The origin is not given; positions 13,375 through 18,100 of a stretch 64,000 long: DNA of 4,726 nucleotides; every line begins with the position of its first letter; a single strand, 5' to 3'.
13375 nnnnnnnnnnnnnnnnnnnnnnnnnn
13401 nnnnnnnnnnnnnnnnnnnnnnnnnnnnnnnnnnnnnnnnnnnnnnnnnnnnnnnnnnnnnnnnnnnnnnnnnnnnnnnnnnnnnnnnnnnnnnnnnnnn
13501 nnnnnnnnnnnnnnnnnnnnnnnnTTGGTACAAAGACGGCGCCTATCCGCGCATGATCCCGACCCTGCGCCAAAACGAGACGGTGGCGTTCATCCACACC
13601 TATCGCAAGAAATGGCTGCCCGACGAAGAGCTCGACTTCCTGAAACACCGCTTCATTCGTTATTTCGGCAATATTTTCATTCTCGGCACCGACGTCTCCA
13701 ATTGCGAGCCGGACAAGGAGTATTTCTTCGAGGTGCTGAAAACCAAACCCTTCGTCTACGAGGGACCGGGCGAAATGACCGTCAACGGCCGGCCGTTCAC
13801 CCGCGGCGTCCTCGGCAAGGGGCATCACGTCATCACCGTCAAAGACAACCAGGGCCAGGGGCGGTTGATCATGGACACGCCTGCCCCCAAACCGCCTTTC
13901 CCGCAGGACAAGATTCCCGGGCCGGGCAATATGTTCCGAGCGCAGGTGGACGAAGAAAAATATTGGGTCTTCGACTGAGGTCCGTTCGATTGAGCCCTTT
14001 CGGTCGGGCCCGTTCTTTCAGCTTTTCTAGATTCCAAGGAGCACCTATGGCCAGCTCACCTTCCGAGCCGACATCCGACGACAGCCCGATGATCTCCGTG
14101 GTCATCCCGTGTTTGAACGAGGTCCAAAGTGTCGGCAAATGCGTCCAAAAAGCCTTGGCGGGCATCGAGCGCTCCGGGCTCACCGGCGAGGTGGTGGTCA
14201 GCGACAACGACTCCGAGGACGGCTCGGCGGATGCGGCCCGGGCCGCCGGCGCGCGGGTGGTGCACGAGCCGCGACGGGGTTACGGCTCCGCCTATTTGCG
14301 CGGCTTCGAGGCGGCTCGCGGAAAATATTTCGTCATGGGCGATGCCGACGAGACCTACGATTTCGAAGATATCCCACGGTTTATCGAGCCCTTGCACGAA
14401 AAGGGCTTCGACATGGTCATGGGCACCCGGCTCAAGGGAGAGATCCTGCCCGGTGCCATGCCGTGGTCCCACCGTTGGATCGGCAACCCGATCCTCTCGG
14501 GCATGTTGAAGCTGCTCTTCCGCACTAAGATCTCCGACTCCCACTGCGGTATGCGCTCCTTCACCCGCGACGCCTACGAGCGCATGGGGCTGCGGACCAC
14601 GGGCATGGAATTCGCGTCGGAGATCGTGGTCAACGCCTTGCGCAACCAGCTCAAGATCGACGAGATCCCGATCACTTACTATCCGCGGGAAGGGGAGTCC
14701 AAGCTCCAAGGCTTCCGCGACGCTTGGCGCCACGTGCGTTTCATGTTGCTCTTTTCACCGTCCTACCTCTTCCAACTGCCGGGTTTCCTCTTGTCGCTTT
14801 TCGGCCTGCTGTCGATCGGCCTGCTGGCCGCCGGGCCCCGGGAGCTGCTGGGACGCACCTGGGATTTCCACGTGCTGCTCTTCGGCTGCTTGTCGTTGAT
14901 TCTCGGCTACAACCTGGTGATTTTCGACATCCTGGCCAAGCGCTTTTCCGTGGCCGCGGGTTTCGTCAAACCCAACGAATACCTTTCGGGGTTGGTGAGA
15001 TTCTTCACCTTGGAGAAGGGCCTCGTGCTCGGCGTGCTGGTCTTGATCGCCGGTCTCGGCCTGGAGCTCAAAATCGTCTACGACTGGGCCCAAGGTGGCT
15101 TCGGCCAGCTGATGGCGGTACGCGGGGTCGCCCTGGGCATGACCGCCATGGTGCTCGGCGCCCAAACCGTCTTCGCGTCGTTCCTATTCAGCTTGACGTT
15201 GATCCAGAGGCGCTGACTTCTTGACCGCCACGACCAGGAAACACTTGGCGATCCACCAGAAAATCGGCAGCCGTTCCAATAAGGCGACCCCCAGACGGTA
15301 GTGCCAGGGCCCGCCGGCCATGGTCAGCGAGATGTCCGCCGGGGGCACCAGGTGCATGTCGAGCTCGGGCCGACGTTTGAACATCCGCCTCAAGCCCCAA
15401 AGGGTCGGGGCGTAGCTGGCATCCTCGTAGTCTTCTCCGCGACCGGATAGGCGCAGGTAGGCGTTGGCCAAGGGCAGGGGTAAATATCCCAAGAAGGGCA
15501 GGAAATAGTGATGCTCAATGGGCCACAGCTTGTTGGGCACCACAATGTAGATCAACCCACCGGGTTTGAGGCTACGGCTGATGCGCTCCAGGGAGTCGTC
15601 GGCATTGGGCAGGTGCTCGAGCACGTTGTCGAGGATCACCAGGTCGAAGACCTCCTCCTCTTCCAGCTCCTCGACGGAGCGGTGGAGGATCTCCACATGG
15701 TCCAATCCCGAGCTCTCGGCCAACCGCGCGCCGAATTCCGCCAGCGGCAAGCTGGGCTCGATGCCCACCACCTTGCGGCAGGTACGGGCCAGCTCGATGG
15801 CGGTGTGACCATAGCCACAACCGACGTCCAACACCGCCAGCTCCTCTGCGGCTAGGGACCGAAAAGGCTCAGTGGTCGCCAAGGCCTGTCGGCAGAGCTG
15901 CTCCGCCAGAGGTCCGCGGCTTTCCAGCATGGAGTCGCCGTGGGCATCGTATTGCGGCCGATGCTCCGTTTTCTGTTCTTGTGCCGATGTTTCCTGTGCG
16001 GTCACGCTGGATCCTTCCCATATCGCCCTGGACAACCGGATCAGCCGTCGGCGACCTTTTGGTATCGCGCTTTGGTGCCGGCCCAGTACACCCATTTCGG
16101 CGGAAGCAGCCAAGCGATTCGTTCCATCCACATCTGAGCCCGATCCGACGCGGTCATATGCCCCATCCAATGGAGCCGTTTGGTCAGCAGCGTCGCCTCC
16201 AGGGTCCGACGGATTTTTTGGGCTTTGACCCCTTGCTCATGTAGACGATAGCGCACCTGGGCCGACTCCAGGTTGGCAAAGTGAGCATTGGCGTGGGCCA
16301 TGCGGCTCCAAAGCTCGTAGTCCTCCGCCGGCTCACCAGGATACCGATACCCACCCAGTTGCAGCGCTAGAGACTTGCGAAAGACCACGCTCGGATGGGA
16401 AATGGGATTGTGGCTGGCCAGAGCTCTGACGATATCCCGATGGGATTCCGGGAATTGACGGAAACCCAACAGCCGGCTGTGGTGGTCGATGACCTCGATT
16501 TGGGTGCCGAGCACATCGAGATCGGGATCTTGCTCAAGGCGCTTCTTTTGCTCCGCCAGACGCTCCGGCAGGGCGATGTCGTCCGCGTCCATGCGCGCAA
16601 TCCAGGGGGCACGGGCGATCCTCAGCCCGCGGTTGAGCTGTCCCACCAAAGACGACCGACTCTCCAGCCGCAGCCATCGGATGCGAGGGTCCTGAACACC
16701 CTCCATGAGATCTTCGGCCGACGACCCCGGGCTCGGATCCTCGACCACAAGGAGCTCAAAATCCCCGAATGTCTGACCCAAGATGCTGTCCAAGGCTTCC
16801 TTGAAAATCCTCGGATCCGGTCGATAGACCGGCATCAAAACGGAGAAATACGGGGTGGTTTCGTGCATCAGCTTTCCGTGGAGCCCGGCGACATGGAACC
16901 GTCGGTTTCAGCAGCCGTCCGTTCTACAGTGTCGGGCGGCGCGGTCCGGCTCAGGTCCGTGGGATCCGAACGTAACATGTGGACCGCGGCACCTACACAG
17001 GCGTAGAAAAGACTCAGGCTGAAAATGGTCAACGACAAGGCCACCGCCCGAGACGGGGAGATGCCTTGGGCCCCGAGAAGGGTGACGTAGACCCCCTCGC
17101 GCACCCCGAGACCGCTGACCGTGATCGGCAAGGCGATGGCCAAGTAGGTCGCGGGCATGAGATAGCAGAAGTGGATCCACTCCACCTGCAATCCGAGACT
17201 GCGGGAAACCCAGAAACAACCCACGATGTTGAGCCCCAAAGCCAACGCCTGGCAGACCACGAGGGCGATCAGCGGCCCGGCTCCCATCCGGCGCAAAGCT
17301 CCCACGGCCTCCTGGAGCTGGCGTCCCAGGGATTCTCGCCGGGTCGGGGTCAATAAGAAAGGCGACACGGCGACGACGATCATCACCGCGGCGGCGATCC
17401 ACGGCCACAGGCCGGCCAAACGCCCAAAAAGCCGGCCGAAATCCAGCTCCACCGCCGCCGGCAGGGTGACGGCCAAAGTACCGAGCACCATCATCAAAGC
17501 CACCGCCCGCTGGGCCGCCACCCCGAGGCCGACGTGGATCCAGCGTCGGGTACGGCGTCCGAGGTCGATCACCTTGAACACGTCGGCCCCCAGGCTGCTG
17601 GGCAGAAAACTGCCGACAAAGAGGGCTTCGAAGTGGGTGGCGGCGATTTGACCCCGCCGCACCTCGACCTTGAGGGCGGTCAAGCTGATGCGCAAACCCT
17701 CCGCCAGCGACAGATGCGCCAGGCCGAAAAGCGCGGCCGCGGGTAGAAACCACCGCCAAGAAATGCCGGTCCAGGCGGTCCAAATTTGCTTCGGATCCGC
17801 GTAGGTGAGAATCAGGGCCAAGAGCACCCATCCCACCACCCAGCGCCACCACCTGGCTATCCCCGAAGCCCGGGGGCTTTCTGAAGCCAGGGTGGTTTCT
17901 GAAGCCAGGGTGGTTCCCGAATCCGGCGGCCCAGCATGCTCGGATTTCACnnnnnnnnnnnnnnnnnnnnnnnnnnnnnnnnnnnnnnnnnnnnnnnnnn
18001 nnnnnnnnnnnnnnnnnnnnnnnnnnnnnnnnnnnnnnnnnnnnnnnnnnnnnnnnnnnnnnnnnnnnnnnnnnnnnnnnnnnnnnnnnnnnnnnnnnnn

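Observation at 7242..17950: YfhO + CsbB-like GT2 + flippase-like membrane protein: three-component extracytoplasmic glycosylation module of the Gram-positive teichoic-acid type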

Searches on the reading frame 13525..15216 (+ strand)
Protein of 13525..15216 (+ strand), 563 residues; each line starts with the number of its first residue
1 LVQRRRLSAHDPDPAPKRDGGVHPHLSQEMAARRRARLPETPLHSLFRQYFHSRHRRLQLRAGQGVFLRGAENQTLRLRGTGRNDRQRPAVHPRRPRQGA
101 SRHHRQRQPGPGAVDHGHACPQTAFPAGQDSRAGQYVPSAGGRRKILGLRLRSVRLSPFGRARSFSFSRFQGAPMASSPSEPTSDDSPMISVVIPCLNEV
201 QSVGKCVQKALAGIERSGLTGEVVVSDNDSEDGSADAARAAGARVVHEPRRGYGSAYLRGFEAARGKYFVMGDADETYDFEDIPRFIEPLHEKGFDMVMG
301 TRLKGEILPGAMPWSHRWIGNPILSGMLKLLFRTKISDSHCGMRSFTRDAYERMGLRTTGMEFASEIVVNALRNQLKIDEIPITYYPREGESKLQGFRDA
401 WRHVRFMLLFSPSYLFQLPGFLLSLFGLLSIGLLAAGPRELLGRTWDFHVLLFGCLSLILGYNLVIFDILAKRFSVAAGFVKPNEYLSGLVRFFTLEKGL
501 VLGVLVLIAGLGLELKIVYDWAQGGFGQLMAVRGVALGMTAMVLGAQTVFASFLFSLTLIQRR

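Call 4: search_protein_families(library=pfam, proteins=[window:13525-15216:+], max_evalue=0.01)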
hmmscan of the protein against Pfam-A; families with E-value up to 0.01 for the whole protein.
window:13525-15216:+ (563 aa): 2 families
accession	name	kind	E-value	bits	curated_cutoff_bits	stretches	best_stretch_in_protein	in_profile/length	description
PF00535.33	Glycos_transf_2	-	1.4e-26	93.9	23.3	1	191-354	1-167/168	Glycosyl transferase family 2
PF13641.12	Glyco_tranf_2_3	-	8.1e-05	23.2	27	1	188-293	1-114/230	Glycosyltransferase like family 2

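Call 7: search_protein_families(library=ncbifam, proteins=[window:13525-15216:+], max_evalue=0.1)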
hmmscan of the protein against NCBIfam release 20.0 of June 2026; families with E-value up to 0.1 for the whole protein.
window:13525-15216:+ (563 aa): 16 families
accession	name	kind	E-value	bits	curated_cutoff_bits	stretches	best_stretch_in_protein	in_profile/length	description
TIGR04182.1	glyco_TIGR04182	equivalog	1.7e-42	145.8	325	1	190-471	2-279/293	S-layer glycoprotein N-glycosyltransferase AglJ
NF041391.1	DPhHxTase_Halo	equivalog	9e-27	93.4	375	1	206-398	9-196/213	dolichyl-phosphate hexose transferase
NF058614.1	PPMAGASynPpgS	equivalog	1.3e-23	83.6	370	1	192-384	4-195/226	polyprenyl-phospho-N-acetylgalactosaminyl synthase PpgS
NF010496.0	PRK13915.1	equivalog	1.8e-12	46.9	262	1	188-289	31-141/307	glucosyl-3-phosphoglycerate synthase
NF007986.1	PRK10714.1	equivalog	2.6e-12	46.4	529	1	190-470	8-289/316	undecaprenyl-phosphate 4-deoxy-4-formamido-L-arabinose transferase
TIGR04283.1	glyco_like_mftF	equivalog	1.3e-09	38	182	1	190-275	1-82/221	TIGR04283 family arsenosugar biosynthesis glycosyltransferase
TIGR03469.1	HpnB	hypoth_equivalog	1.3e-06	27.7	379.25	1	179-246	35-100/386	hopene-associated glycosyltransferase HpnB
TIGR03937.1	PgaC_IcaA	equivalog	3.4e-05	23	422.3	1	179-287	36-147/407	poly-beta-1,6-N-acetyl-D-glucosamine synthase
NF045692.1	OglycostaseCruG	equivalog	4.1e-05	22.7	600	1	178-241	31-91/386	2'-O-glycosyltransferase CruG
TIGR03965.1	mycofact_glyco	equivalog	0.0001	21.3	280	1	182-275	67-164/467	mycofactocin biosynthesis glycosyltransferase MftF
NF007482.0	PRK10073.1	equivalog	0.00011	21.3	423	1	185-279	3-99/334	glycosyltransferase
NF041875.1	EPS_EpsD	equivalog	0.00018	21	370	1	190-301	1-115/325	exopolysaccharide biosynthesis glycosyltransferase EpsD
NF041865.1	EpsU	equivalog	0.0052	15.8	700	1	183-269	34-122/394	exopolysaccharide biosynthesis GT2 family glycosyltransferase EpsU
NF038302.1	EPS_HpsE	equivalog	0.022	13.7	300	1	190-276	3-97/307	hormogonium polysaccharide biosynthesis glycosyltransferase HpsE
NF047588.1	GlcsyltransPgfSStrep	equivalog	0.025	13.8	500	1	190-304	3-123/308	glycosyltransferase PgfS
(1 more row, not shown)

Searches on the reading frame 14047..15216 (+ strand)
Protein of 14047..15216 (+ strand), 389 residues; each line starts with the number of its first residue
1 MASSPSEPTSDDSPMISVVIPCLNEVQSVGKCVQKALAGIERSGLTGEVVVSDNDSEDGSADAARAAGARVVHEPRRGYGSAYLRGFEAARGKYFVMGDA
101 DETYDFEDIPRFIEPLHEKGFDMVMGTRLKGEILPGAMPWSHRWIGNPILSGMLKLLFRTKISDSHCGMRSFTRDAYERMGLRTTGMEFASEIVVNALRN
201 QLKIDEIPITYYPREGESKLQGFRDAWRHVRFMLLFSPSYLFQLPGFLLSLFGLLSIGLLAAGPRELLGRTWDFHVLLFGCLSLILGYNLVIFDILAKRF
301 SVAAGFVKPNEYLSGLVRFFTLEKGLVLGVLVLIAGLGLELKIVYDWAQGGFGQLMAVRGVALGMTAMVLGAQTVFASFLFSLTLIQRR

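Call 56: search_solved_structures(query=window:14047-15216:+, max_evalue=0.001)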
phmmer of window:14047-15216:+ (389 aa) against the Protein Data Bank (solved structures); distinct sequences matched with E-value up to 0.001: 12.
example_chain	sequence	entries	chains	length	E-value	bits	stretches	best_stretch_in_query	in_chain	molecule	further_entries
5mlz_A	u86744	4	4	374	7.2e-17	64.6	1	13-231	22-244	Dolichol monophosphate mannose synthase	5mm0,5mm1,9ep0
9bhc_C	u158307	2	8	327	1.3e-11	47.3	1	15-296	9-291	Undecaprenyl-phosphate 4-deoxy-4-formamido-L-arabinose transferase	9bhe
8vxh_A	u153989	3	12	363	1.5e-11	47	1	15-296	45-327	Undecaprenyl-phosphate 4-deoxy-4-formamido-L-arabinose transferase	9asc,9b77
9hwj_A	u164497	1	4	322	4.1e-11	45.6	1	15-297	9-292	Undecaprenyl-phosphate 4-deoxy-4-formamido-L-arabinose transferase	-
3f1y_A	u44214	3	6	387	2.3e-06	30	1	16-99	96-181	Mannosyl-3-phosphoglycerate synthase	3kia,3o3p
7pdo_A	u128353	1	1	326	5.3e-06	28.8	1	15-126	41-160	Glucosyl-3-phosphoglycerate synthase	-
7p5l_A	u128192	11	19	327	5.3e-06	28.8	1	15-126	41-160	Glucosyl-3-phosphoglycerate synthase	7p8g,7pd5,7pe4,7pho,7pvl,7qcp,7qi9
9omj_A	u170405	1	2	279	2.4e-05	26.6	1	16-129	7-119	Glycosyltransferase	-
9omh_A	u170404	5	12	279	2.5e-05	26.6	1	16-129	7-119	Glycosyltransferase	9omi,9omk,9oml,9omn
9omm_A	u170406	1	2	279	2.5e-05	26.6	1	16-129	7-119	Glycosyltransferase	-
3ckj_A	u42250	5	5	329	3.4e-05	26.1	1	15-102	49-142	Putative uncharacterized protein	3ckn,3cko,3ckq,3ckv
3bcv_A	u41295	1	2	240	4.7e-05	25.7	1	14-107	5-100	Putative glycosyltransferase protein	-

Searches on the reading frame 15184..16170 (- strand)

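Call 4: search_protein_families(library=pfam, proteins=[window:15184-16170:-], max_evalue=0.01)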
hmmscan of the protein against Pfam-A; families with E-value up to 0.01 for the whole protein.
window:15184-16170:- (328 aa): 11 families
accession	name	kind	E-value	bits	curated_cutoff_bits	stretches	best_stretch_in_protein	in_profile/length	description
PF08241.18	Methyltransf_11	-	4.1e-18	66.3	21.2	1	114-209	1-95/95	Methyltransferase domain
PF13649.12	Methyltransf_25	-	6.6e-18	65.6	27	1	113-205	1-97/97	Methyltransferase domain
PF13847.12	Methyltransf_31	-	2.4e-17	63.4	27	1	110-213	4-113/145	Methyltransferase domain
PF13489.12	Methyltransf_23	-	7.7e-17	62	27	1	107-221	20-127/164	Methyltransferase domain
PF08242.18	Methyltransf_12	-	4e-16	60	30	1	114-207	1-98/98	Methyltransferase domain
PF01209.24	Ubie_methyltran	-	7.4e-09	35.7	20.1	1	110-211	48-153/233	ubiE/COQ5 methyltransferase family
PF08003.17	Methyltransf_9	-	3e-07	30.2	23.8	1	112-207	118-215/315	Protein of unknown function (DUF1698)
PF02527.21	GidB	-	9e-06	25.6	27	1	104-180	43-121/184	rRNA small subunit methyltransferase G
PF05175.20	MTS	-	0.00011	22.4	23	1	111-213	33-142/170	Methyltransferase small domain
PF02353.26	CMAS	-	0.00029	20.7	27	1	112-208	65-163/273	Mycolic acid cyclopropane synthetase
PF00398.26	RrnaAD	-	0.0015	18.1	24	1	96-148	22-69/263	Ribosomal RNA adenine dimethylase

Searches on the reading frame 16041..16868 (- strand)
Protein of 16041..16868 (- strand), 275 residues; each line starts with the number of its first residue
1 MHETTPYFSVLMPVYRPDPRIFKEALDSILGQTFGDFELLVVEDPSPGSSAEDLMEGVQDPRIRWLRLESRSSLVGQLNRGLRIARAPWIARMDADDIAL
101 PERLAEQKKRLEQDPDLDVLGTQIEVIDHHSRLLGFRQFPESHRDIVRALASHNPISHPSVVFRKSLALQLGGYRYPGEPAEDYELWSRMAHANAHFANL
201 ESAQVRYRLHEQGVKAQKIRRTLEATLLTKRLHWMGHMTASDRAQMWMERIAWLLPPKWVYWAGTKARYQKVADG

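Call 5: search_protein_families(library=pfam, proteins=[window:16041-16868:-], max_evalue=0.01)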
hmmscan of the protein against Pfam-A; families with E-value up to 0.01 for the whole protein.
window:16041-16868:- (275 aa): 4 families
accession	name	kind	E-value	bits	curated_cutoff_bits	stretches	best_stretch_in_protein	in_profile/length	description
PF00535.33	Glycos_transf_2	-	9.8e-21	74.8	23.3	1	9-156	1-153/168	Glycosyl transferase family 2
PF13641.12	Glyco_tranf_2_3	-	9.2e-12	45.9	27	1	7-204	2-208/230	Glycosyltransferase like family 2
PF10111.15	Glyco_tranf_2_2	-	1.7e-08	34.8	27.3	1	10-223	2-232/276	Glycosyltransferase like family 2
PF13632.12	Glyco_trans_2_3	-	2.2e-05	24.8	27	1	89-261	1-167/198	Glycosyl transferase family group 2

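Call 7: search_protein_families(library=ncbifam, proteins=[window:16041-16868:-], max_evalue=0.1)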
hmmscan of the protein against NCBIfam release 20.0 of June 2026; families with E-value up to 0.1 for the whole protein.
window:16041-16868:- (275 aa): 13 families
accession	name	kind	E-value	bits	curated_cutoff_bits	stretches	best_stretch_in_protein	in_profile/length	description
NF053739.1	GlytfEpsEBac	equivalog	4.2e-27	94.8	450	1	6-228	1-223/265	glycosyltransferase EpsE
NF047683.1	TeichurnBiosyTuaG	equivalog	2.5e-12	47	400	1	1-134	1-133/252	teichuronic acid biosynthesis protein TuaG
NF041875.1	EPS_EpsD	equivalog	4.3e-09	36.2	370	1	9-205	2-204/325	exopolysaccharide biosynthesis glycosyltransferase EpsD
NF007482.0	PRK10073.1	equivalog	5.1e-09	35.6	423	1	1-121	1-119/334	glycosyltransferase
NF050050.1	ProtGlycPglI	equivalog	2.6e-08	33.6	500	1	6-109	2-106/306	GalNAc(5)-diNAcBac-PP-undecaprenol beta-1,3-glucosyltransferase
TIGR04017.1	WcaA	equivalog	2e-07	30.9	495.75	1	5-105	4-104/279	colanic acid biosynthesis glycosyltransferase WcaA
NF007453.0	PRK10018.1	equivalog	2.2e-07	30.9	382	1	3-105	3-105/280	colanic acid biosynthesis glycosyltransferase WcaA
TIGR03937.1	PgaC_IcaA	equivalog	9.2e-07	28.1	422.3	1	3-120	42-159/407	poly-beta-1,6-N-acetyl-D-glucosamine synthase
NF038299.1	EPS_HpsN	equivalog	1.2e-06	27.7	425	1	7-118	2-113/317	hormogonium polysaccharide biosynthesis glycosyltransferase HpsN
TIGR03965.1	mycofact_glyco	equivalog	3.2e-05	23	280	1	5-206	73-279/467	mycofactocin biosynthesis glycosyltransferase MftF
NF041394.1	GtaseAglG_Halo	equivalog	0.00011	21.7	440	1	11-121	6-117/304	glucosyl-dolichyl phosphate glucuronosyltransferase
TIGR04242.1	nodulat_NodC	equivalog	0.00014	21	550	1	3-96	45-141/395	chitooligosaccharide synthase NodC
TIGR04440.1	glyco_TIGR04440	domain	0.00082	19.2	70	1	35-143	27-136/215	TIGR00180 family glycosyltransferase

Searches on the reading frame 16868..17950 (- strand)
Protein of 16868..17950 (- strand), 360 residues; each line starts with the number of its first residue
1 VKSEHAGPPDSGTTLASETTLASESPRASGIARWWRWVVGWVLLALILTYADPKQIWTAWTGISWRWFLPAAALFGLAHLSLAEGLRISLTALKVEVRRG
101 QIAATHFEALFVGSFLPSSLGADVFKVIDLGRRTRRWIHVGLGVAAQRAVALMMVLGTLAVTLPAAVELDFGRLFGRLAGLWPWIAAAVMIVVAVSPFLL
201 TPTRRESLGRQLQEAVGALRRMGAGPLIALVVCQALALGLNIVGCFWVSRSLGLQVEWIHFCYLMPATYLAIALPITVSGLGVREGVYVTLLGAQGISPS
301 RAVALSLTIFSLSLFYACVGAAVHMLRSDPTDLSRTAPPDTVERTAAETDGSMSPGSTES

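Call 5: search_protein_families(library=pfam, proteins=[window:16868-17950:-], max_evalue=0.01)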
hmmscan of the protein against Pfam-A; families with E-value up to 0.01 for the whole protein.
window:16868-17950:- (360 aa): 1 family
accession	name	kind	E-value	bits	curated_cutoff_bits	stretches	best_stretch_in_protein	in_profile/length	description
PF03706.18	LPG_synthase_TM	-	1e-24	88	33.4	1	37-320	1-302/302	Lysylphosphatidylglycerol synthase TM region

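Call 7: search_protein_families(library=ncbifam, proteins=[window:16868-17950:-], max_evalue=0.1)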
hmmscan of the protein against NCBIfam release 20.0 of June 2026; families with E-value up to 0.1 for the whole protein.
window:16868-17950:- (360 aa): 1 family
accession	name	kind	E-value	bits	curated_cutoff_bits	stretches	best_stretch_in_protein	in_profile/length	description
TIGR00374.1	TIGR00374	subfamily_domain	3.8e-11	43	43.2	1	38-307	2-292/323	flippase-like domain-containing protein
